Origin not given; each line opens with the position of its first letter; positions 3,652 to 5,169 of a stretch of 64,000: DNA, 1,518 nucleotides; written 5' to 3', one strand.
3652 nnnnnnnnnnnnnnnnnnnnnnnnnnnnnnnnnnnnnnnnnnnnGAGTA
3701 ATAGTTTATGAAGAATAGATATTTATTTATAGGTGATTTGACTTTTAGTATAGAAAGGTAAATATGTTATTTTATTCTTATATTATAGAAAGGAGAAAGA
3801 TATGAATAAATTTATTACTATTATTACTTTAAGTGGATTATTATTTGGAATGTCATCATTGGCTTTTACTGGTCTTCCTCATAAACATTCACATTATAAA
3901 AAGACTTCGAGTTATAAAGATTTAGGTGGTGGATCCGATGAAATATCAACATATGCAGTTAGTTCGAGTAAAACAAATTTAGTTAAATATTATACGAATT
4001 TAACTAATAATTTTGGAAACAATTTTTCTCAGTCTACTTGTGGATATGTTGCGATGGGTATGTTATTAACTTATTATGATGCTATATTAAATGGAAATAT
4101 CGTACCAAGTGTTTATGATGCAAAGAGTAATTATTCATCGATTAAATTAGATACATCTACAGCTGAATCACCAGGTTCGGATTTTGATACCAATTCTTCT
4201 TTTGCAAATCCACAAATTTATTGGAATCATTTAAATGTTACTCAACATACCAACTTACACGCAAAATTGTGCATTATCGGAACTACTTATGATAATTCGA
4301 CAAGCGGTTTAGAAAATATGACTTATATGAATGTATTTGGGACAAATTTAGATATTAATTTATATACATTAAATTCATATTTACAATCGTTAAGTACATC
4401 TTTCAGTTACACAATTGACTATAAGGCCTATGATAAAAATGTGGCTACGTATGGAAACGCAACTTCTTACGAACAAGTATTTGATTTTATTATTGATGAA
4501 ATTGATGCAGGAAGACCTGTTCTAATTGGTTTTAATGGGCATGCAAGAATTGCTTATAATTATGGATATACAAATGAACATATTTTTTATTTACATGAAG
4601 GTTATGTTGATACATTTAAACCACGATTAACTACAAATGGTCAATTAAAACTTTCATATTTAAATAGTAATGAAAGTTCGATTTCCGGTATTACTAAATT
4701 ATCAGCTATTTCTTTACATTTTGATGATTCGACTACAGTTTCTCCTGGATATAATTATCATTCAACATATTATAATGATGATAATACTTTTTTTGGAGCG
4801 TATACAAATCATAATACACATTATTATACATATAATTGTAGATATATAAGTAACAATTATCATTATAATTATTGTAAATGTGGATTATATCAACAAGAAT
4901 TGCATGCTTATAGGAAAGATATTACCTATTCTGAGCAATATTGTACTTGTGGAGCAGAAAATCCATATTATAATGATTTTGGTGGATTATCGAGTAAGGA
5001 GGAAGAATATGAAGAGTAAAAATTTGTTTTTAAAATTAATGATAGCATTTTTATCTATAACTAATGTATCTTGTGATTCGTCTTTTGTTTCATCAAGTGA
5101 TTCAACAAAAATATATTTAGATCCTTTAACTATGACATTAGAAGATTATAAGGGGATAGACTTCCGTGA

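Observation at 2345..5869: Four-gene operon: membrane-tethered XRE regulator, two Tyr/Asn-rich paralogs sharing a 4-Cys C-terminal module (one a C39-like papain-fold peptidase) and a lipoprotein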

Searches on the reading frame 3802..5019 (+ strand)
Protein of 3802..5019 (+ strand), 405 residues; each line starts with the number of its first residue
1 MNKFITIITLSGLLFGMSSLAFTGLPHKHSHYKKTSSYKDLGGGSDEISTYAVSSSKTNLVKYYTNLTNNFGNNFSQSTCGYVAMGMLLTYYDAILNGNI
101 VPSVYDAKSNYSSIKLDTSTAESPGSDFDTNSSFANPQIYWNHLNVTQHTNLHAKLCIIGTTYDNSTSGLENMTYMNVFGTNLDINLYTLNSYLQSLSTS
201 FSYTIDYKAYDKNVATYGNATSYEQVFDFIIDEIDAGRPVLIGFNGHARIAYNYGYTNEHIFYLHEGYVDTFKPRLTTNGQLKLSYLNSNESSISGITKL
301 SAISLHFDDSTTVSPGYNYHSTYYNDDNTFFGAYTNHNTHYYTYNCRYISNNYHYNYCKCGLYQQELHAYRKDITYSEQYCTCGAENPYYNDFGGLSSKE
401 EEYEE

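Call 3: search_protein_families(library=pfam, proteins=[window:3802-5019:+], max_evalue=1)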
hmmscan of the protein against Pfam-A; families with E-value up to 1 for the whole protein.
window:3802-5019:+ (405 aa): 1 family
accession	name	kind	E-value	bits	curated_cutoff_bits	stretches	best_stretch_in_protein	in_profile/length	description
PF10069.14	DICT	-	0.19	12.1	23.8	0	19-57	45-83/129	Sensory domain in DIguanylate Cyclases and Two-component system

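Call 4: search_protein_families(library=ncbifam, proteins=[window:3802-5019:+], max_evalue=1)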
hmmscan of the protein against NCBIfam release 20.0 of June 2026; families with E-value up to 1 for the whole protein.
window:3802-5019:+ (405 aa): 0 families

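Call 6: search_solved_structures(query=window:3802-5019:+, max_evalue=10, show_alignments=2)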
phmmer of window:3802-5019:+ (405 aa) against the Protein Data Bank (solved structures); distinct sequences matched with E-value up to 10: 0.

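Call 9: find_homologous_proteins(query=window:3802-5019:+, max_evalue=0.001)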
Query window:3802-5019:+ (405 aa): 1 proteins with E <= 0.001 among 2948 candidates.
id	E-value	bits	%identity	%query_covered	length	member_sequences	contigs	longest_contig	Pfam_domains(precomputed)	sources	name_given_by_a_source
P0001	4.6e-264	894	98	100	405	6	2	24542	-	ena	-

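Call 15: search_protein_representatives(protein=window:3802-5019:+)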
Query: 405 residues. Proteins with E-value up to 0.001 (for the whole library): 275; up to 1e-10: 57; up to 1e-30: 7. The best 150 are listed.
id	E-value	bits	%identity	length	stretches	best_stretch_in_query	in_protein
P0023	1.6e-69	251.8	43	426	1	3-405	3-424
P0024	4.1e-59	217.5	41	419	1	45-394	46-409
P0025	1.8e-56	208.8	40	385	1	57-390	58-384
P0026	3.4e-42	161.8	38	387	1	58-380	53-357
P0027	1.7e-40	156.3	66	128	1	281-404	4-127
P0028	8.8e-40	153.9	35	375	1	55-390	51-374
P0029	2.3e-38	149.2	58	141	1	15-151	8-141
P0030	1.2e-30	123.9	37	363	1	17-390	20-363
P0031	1.6e-27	113.5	37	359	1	58-384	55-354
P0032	1.2e-26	110.6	37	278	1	87-389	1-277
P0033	1.9e-25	106.7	36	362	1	61-385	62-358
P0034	6.1e-23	98.4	40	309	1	61-271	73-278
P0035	2.9e-21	92.9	39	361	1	58-385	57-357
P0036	3.4e-21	92.7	38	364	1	59-385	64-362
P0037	4.8e-21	92.2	40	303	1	61-260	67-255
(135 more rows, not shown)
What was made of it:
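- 3802..5019 (+): g3: secreted clan-CA cysteine peptidase (C39_2/C10-like). Signal peptide aa 1-23, disordered linker, catalytic domain aa 55-300 (nt 3964-4701; Cys80 at nt 4039-4041, His247 at nt 4540-4542), and the His/Cys module aa 336-392 (nt 4807-4977). 275 representative clusters at E<=1e-3 (call 15).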

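Call 19: search_protein_families(library=pfam, alignment_id=A2, max_evalue=1)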
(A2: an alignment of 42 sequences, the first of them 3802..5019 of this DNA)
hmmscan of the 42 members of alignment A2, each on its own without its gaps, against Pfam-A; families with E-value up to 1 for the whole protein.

A. member 1, window:3802-5019:+ (405 aa): 1 family
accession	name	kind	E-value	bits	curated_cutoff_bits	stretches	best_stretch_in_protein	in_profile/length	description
PF10069.14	DICT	-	0.19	12.1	23.8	0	19-57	45-83/129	Sensory domain in DIguanylate Cyclases and Two-component system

B. families by the number of members that match (of 42 scanned): 31 families (the first 25 are shown)
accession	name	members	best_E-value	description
PF13529.12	Peptidase_C39_2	18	1.4e-06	Peptidase_C39 like family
PF03412.21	Peptidase_C39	10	0.0011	Peptidase C39 family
PF01640.23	Peptidase_C10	8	9.4e-10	Peptidase C10 family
PF09360.15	zf-CDGSH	3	0.005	Iron-binding zinc finger CDGSH type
PF14399.12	BtrH_N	2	0.0067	Butirosin biosynthesis protein H, N-terminal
PF23458.2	DUF7130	2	0.034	Domain of unknown function (DUF7130)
PF10151.14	TMEM214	1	0.0052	TMEM214, C-terminal, caspase 4 activator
PF21460.3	IL3Rb_N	1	0.016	GM-CSF/IL-3/IL-5 receptor common beta subunit, N-terminal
PF00149.33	Metallophos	1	0.024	Calcineurin-like phosphoesterase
PF00036.39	EF-hand_1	1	0.049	EF hand domain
PF03051.21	Peptidase_C1_2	1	0.051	Peptidase C1-like family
PF09629.16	YorP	1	0.052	YorP protein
PF15259.11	GTSE1_N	1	0.053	G-2 and S-phase expressed 1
PF24576.1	IR75A_N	1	0.073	Ionotropic receptor 75a N-terminal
PF12167.14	Arm-DNA-bind_2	1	0.082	Arm DNA-binding domain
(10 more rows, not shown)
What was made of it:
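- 3802..5019 (+): 18 of 42 relatives hit PF13529, 10 hit PF03412 and 8 hit PF01640 (call 19).
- On Peptidase_C39_2 (PF13529) / Peptidase_C10 (PF01640) - g3: Relatives hit weakly: 18 of 42 hit C39_2 (best 1.4e-6) and 8 of 42 hit C10 (best 9.4e-10) (call 19).
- Closest known: Peptidase_C39_2. Same: 18 of 42 relatives hit PF13529 and 10 of 42 hit PF03412 (call 19).
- There are weak C39 and C39_2 HMM matches in the family (call 19). The C10 match is stronger (9.4e-10) than the C39 match (1.1e-3) (call 19).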

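Call 21: predict_structure(alignment_id=A2)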
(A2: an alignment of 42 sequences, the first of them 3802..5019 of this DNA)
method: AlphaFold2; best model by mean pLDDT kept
length: 405 residues; sequences in the alignment: 42
mean_pLDDT: 82.1   pTM: 0.77
mean pLDDT of the five models: 82.1, 81.3, 81.0, 80.4, 79.9
residues with pLDDT >= 90: 224; 70-90: 98; 50-70: 24; < 50: 59
segments of 3 or more residues with pLDDT < 50: 20-53, 272-283, 285-293, 402-405
pLDDT, mean of each block of 10 residues (from residue 1): 88 74 41 36 36 63 93 86 97 96 95 92 91 81 94 96 85 90 97 93 96 88 92 96 93 82 85 42 43 67 95 93 93 85 91 92 94 90 91 69 48
secondary structure, 60 per line:
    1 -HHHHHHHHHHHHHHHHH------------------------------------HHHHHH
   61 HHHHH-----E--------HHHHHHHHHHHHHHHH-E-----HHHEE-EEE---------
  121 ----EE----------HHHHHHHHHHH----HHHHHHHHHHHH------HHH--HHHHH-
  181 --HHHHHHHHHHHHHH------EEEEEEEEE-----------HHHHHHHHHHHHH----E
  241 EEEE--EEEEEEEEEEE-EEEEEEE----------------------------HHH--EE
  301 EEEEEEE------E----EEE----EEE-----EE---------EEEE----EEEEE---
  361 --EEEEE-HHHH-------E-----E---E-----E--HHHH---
elements in order: H2-18 H55-65 H80-95 E109-111 H137-147 H152-163 H175-179 H183-196 E203-211 H223-235 E240-244 E247-257 E259-265 E299-307 E319-321 E326-328 E345-348 E353-357 E363-367 H369-372 H399-402
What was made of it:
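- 3802..5019 (+): AF2 pLDDT 82 (call 21).
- On Clan CA (papain-like) cysteine peptidase - g3: C80 starts helix 80-95 in the AF2 model (call 21).
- On Peptidase C10 (streptopain): Between the signal peptide (aa 1-23) and the start of the catalytic domain (aa 55) there is only a short disordered linker; residues 20-53 have pLDDT <50 (call 21).
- On Zinc ribbon - C-terminal module: AF2 predicts short beta hairpins with pLDDT 85-94 in g3 (call 21).
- Closest known: Streptopain. Different: It has no prodomain of about 100 aa. The region between the signal peptide (aa 1-23) and the start of the catalytic domain (aa 55) is only a short disordered linker (call 21).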

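Call 23: find_encoding_contigs(protein=P0001, flank=10000, max_places=3)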
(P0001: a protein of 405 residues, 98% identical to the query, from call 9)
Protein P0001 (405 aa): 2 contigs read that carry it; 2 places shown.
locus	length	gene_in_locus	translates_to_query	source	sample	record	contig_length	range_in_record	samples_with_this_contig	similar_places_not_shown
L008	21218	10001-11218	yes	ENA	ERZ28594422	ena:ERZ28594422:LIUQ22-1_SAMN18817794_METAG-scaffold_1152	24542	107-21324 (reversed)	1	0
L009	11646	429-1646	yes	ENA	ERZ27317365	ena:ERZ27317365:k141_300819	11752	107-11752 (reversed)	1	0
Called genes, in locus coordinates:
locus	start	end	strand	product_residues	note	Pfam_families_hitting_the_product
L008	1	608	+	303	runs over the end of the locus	PF02463:SMC_N (weak), PF00005:ABC_tran, PF13175:AAA_15 (weak), PF13555:AAA_29 (weak), PF13304:AAA_21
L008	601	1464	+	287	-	PF02361:CbiQ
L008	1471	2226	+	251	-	PF01416:PseudoU_synth_1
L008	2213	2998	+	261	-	PF02811:PHP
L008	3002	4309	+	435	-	PF13091:PLDc_2, PF00614:PLDc (weak), PF13091:PLDc_2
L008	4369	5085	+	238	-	PF20772:TACO1_YebC_N, PF01709:Transcrip_reg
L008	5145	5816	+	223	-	PF06570:DUF1129 (weak)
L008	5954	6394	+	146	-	PF00572:Ribosomal_L13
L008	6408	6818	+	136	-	PF00380:Ribosomal_S9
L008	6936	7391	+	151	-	PF01909:NTP_transf_2, PF18765:Polbeta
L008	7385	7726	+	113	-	PF01934:HepT-like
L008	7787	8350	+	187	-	PF00485:PRK (weak), PF01121:CoaE (faint)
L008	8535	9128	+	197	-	PF01381:HTH_3, PF12844:HTH_19, PF13560:HTH_31 (weak), PF06664:WLS-like_TM (weak)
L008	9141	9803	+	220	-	-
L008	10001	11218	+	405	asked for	-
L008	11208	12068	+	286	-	-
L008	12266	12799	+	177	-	PF12844:HTH_19, PF13443:HTH_26 (weak), PF13560:HTH_31, PF01381:HTH_3, PF07883:Cupin_2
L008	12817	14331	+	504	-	PF00005:ABC_tran, PF08402:TOBE_2 (faint)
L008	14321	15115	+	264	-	PF00528:BPD_transp_1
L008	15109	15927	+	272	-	PF00528:BPD_transp_1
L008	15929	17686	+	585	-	PF01547:SBP_bac_1, PF13416:SBP_bac_8, PF13343:SBP_bac_6 (weak)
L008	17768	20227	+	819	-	PF08238:Sel1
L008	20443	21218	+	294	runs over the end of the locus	?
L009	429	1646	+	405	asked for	-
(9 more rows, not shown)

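Call 25: fold_search(model_id=the predicted structure, library=pdb)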
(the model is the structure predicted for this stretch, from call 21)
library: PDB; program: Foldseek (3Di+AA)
matches with E <= 10: 69; with E <= 0.001: 0
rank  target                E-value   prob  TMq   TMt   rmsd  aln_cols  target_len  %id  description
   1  6a0q_B                6.5e-03  0.87  0.25  0.31  12.2       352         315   10  The crystal structure of Lpg2622_E64 complex (released 2018-09-12)
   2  6a0q_A                1.2e-02  0.66  0.23  0.27  13.3       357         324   11  The crystal structure of Lpg2622_E64 complex (released 2018-09-12)
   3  7oje_A                1.8e-02  0.89  0.27  0.29   8.3       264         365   12  Crystal structure of the covalent complex between Tribolium castaneum deubiquitinase ZUP and Ubiquitin-PA (released 2022-02-02)
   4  7oje_C                1.9e-02  0.89  0.24  0.26   8.8       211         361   10  Crystal structure of the covalent complex between Tribolium castaneum deubiquitinase ZUP and Ubiquitin-PA (released 2022-02-02)
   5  6ei1_A                2.2e-02  0.84  0.28  0.32  10.4       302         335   11  Crystal structure of the covalent complex between deubiquitinase ZUFSP (ZUP1) and Ubiquitin-PA (released 2018-03-07)
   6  6a0n_B                2.9e-02  0.63  0.25  0.30  12.9       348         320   11  The crystal structure of apo-Lpg2622 (released 2018-09-12)
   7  6a0n_A                6.6e-02  0.44  0.25  0.29  13.2       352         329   11  The crystal structure of apo-Lpg2622 (released 2018-09-12)
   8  5xda_B                8.8e-02  0.72  0.20  0.16   9.8       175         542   11  Structural basis for Ufm1 recognition by UfSP (released 2018-02-28)
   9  5ejj_A                8.8e-02  0.63  0.19  0.16  12.4       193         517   12  Crystal structure of UfSP from C.elegans (released 2017-01-18)
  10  6fge_A                1.2e-01  0.51  0.21  0.24   8.5       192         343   11  Crystal structure of human ZUFSP/ZUP1 in complex with ubiquitin (released 2018-04-04)
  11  5ejj_B                1.4e-01  0.77  0.21  0.17   5.9       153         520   11  Crystal structure of UfSP from C.elegans (released 2017-01-18)
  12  5xda_C                1.6e-01  0.35  0.18  0.14   9.8       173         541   11  Structural basis for Ufm1 recognition by UfSP (released 2018-02-28)
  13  5xda_A                2.1e-01  0.80  0.25  0.19   5.1       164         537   11  Structural basis for Ufm1 recognition by UfSP (released 2018-02-28)
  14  5xda_E                2.2e-01  0.63  0.21  0.17   8.4       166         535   11  Structural basis for Ufm1 recognition by UfSP (released 2018-02-28)
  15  5xda_D                2.5e-01  0.47  0.21  0.16   6.9       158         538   12  Structural basis for Ufm1 recognition by UfSP (released 2018-02-28)
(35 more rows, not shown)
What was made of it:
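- The top fold matches are papain-like peptidases (call 25).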

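Call 34: search_solved_structures(query=A2, max_evalue=10, show_alignments=3)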
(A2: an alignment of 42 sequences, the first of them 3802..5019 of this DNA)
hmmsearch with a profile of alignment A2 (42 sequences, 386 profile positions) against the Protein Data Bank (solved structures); distinct sequences matched with E-value up to 10: 7.
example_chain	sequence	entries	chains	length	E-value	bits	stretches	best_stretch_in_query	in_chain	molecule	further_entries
2uzj_A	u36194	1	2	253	0.023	16.8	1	196-266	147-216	STREPTOPAIN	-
4d8b_A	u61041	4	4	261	0.03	16.4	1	196-266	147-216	Streptopain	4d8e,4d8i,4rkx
2jtc_A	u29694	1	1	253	0.06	15.5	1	197-266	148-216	Streptopain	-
6ukd_A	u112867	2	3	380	0.063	15.4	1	196-266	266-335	Streptopain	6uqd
1dki_A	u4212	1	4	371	0.1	14.7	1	197-266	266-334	PYROGENIC EXOTOXIN B ZYMOGEN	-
1pvj_A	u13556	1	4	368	0.19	13.8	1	197-266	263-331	pyrogenic exotoxin B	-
3a5f_A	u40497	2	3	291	0.51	12.4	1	182-243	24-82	Dihydrodipicolinate synthase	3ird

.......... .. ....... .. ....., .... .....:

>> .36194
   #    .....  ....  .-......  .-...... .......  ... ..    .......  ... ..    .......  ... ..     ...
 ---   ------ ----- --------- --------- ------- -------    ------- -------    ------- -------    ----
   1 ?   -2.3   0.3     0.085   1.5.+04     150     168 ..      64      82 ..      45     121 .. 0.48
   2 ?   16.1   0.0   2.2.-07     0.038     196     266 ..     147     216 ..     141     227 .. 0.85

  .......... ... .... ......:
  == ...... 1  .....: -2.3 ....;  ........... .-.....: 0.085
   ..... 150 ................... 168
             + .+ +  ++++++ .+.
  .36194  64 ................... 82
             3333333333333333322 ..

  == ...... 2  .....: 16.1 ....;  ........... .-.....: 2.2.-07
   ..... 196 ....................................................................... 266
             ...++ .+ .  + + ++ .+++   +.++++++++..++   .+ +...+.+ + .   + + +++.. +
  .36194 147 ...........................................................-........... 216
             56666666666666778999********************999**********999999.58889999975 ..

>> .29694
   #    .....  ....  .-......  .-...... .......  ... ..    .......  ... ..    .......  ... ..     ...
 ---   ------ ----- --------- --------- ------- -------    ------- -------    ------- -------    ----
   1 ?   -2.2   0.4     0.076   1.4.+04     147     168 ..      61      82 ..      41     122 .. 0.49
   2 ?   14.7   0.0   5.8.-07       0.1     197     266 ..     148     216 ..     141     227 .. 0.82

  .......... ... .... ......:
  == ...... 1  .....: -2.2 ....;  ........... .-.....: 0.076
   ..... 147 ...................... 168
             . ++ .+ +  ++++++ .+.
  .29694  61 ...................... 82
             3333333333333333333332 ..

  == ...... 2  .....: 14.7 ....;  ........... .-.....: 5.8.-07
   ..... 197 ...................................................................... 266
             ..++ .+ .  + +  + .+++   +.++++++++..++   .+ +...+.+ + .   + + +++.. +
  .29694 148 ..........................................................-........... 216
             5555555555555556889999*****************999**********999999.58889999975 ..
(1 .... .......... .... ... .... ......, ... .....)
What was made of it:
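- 3802..5019 (+): The family profile matches streptopain around its catalytic His (E 0.023, call 34).
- Closest known: Streptopain. Same: 8 of 42 g3 relatives hit PF01640 (best 9.4e-10, call 19), and the family profile aligns to the streptopain catalytic-His segment (call 34).
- Relatives hit C39_2 and C10 (call 19), and the family profile matches streptopain (call 34).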

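Call 48: find_related_loci(query=A2, collection=metagenome_contigs, flank=6000)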
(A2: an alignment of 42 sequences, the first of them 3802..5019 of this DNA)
Query A2 (405 aa) in metagenome_contigs; peptide patterns used: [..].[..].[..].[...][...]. (x = any residue, [..] = any of these).
47 stretches matched a pattern; 17 encode a relative of the query (tblastn E <= 1e-3); 17 distinct loci.
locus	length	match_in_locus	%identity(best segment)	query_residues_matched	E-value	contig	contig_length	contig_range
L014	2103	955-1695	35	34-267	5e-25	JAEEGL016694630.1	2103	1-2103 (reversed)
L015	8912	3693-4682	31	60-388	1e-23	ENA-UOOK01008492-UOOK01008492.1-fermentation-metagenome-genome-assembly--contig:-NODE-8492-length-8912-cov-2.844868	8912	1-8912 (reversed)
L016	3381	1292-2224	30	66-381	6e-22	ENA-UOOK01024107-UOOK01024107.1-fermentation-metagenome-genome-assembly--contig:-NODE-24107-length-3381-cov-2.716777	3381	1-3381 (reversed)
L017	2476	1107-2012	30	60-361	2e-21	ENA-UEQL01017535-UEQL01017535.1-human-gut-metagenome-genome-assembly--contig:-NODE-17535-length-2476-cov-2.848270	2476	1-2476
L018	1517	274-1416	26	1-393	1e-20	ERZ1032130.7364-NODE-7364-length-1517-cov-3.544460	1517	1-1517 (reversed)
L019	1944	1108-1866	32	60-291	5e-20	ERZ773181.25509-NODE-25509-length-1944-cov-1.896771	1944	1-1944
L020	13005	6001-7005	28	45-379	4e-19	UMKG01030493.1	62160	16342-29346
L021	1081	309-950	34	52-254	4e-19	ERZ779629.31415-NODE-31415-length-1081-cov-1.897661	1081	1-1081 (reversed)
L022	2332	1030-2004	28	63-384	1e-18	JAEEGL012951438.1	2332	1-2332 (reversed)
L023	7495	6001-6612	32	63-268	2e-18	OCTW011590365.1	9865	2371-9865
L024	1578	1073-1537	38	60-207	9e-17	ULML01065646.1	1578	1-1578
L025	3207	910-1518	30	63-267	2e-16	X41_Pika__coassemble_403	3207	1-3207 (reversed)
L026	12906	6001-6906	30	60-361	2e-21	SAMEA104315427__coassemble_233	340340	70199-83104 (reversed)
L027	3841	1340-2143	26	3-272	1e-9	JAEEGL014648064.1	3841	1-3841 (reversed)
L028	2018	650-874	46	45-125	2e-9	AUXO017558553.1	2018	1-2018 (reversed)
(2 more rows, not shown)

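Call 61: search_dna_similar(query=window:3802-5019:+, collection=phages, mode=protein, max_evalue=0.001, max_rows=10)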
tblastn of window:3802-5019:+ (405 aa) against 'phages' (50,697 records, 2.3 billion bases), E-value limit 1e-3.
No match.

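Call 62: search_protein_families(library=padloc, proteins=[window:3802-5019:+], max_evalue=0.1)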
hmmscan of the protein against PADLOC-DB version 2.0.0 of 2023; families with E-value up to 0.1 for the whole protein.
window:3802-5019:+ (405 aa): 0 families

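Call 63: search_protein_families(library=phrogs, proteins=[window:3802-5019:+], max_evalue=0.1)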
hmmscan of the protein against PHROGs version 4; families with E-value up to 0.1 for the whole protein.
window:3802-5019:+ (405 aa): 1 family
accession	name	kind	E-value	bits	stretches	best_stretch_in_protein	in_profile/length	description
phrog_32433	-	unknown function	0.08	14.1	0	115-161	14-60/97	-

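Call 83: search_dna_similar(query=window:3802-5019:+, collection=plasmids, mode=protein, max_evalue=0.001, max_rows=10)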
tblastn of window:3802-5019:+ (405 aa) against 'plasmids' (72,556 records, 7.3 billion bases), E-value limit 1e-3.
No match.
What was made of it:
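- Tried and rejected: g3 has no plasmid match (call 83).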
